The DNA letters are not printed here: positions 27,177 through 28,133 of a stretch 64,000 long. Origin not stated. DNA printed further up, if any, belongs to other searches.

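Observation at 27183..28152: Membrane-anchored moron between terL and portal, bracketed by ~41-bp direct repeats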

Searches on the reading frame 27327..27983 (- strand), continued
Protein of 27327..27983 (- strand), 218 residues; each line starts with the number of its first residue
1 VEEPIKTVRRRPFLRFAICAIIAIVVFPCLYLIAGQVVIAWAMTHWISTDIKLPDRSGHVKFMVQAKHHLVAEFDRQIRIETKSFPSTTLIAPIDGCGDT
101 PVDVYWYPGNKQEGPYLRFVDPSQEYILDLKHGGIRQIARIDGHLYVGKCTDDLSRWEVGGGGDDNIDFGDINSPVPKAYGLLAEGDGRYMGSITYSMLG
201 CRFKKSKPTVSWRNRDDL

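Call 63: find_encoding_contigs(protein=P0021, flank=6000, max_places=3)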
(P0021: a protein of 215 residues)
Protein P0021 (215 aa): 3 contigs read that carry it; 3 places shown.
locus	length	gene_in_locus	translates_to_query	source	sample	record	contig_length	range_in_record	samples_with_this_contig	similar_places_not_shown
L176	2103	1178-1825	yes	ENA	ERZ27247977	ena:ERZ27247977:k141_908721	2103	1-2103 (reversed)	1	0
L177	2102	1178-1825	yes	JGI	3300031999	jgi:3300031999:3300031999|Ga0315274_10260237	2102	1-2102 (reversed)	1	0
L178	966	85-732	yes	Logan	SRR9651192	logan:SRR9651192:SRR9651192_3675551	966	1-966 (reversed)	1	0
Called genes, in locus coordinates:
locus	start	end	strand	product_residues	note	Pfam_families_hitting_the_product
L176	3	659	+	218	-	?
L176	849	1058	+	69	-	PF05598:DUF772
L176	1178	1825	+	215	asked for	-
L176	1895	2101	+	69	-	?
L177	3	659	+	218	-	?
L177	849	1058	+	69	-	PF05598:DUF772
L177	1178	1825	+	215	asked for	-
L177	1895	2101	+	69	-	?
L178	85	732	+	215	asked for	-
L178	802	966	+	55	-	?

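Call 64: find_encoding_contigs(protein=P0023, flank=6000, max_places=3)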
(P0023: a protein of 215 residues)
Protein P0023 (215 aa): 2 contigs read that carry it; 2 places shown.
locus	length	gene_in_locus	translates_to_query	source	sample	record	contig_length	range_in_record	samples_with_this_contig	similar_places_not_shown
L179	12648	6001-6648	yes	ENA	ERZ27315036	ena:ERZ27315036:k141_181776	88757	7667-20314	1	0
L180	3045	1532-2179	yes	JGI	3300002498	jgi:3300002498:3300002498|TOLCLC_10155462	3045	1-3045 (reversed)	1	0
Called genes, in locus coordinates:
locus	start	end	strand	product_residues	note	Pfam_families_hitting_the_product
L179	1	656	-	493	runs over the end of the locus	PF14559:TPR_19 (faint)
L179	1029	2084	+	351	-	PF01628:HrcA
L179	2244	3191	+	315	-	PF14522:Cytochrome_C7 (faint), PF13435:Cytochrome_C554 (weak), PF14537:Cytochrom_c3_2 (weak), PF09699:Paired_CXXCH_1 (weak), PF14537:Cytochrom_c3_2 (weak)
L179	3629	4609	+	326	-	PF01145:Band_7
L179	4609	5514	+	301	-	PF01145:Band_7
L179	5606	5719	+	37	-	-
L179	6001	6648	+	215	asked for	-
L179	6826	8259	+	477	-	PF00206:Lyase_1, PF10415:FumaraseC_C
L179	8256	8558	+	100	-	-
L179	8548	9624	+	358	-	PF01208:URO-D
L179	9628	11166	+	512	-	PF20308:TPR-S (faint), PF13424:TPR_12 (faint), PF13428:TPR_14 (faint), PF13431:TPR_17 (faint), PF14559:TPR_19 (faint), PF17874:TPR_MalT (faint), PF00515:TPR_1 (faint), PF13432:TPR_16 (weak), +3 more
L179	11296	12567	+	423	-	PF00009:GTP_EFTU (faint), PF01926:MMR_HSR1, PF02421:FeoB_N, PF18128:HydF_dimer, PF18133:HydF_tetramer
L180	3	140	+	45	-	?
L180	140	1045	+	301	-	PF01145:Band_7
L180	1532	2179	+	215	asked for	-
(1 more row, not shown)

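Call 68: fold_search(model_id=the predicted structure, library=viral)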
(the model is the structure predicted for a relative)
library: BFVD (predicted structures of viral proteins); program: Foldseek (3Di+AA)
matches with E <= 10: 312; with E <= 0.001: 0
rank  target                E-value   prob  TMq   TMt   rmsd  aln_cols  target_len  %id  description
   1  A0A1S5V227            5.6e-02  0.60  0.22  0.12  10.2       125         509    8  (no name in the UniProt tables at hand)
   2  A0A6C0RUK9            2.2e-01  0.15  0.20  0.11  12.2       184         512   13  Uncharacterized protein [Streptomyces phage JXY1]
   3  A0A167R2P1            2.4e-01  0.51  0.25  0.14   7.9       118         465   12  Putative BTB/POZ domain-containing protein [Powai lake megavirus]
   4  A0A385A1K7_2          2.7e-01  0.41  0.26  0.07   9.3       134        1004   13  (no name in the UniProt tables at hand)
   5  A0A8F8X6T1            3.2e-01  0.20  0.19  0.16  13.2       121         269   11  (no name in the UniProt tables at hand)
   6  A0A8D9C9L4            3.9e-01  0.09  0.17  0.22  13.4       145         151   10  Uncharacterized protein [uncultured marine phage]
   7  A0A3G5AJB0            3.9e-01  0.09  0.16  0.07  19.2       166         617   14  Collagen-like protein [Solivirus sp.]
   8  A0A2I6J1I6            4.2e-01  0.18  0.21  0.21  14.9       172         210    9  Semaphorin-like [Vaccinia virus]
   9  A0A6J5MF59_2          4.2e-01  0.14  0.19  0.07  11.2       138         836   12  Uncharacterized protein [uncultured Caudovirales phage]
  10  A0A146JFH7            4.4e-01  0.07  0.15  0.13  15.8       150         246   13  (no name in the UniProt tables at hand)
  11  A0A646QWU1            4.9e-01  0.04  0.14  0.04  23.5       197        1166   13  (no name in the UniProt tables at hand)
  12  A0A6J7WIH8            5.4e-01  0.35  0.23  0.21   7.2       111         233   11  Bacteriophage P22, Gp10, DNA-stabilising (Fragment) [uncultured Caudovirales phage]
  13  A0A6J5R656            5.4e-01  0.16  0.23  0.12  11.3       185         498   14  Bacteriophage P22, Gp10, DNA-stabilising [uncultured Caudovirales phage]
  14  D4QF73                5.7e-01  0.14  0.18  0.19  15.3       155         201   10  Minor virion protein [Aeropyrum pernix bacilliform virus 1 (isolate -/Japan/Tanaka/2005)]
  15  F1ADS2                5.7e-01  0.07  0.17  0.07  17.9       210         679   10  Tail fiber protein [Caulobacter phage Cd1]
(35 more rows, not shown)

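Call 72: search_dna_similar(query=window:27327-27983:-, collection=phages, mode=protein, max_rows=10, max_evalue=0.01)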
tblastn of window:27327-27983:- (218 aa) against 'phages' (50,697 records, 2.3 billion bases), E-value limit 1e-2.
No match.

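Call 86: search_protein_families(library=pfam, proteins=[L084:5736-6554:-], max_evalue=0.01)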
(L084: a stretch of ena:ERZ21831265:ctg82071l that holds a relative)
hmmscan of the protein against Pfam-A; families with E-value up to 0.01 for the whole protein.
L084:5736-6554:- (273 aa): 1 family
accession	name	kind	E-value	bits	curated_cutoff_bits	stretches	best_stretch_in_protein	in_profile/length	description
PF01841.26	Transglut_core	-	1.8e-06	28.6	23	1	52-156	4-108/108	Transglutaminase-like superfamily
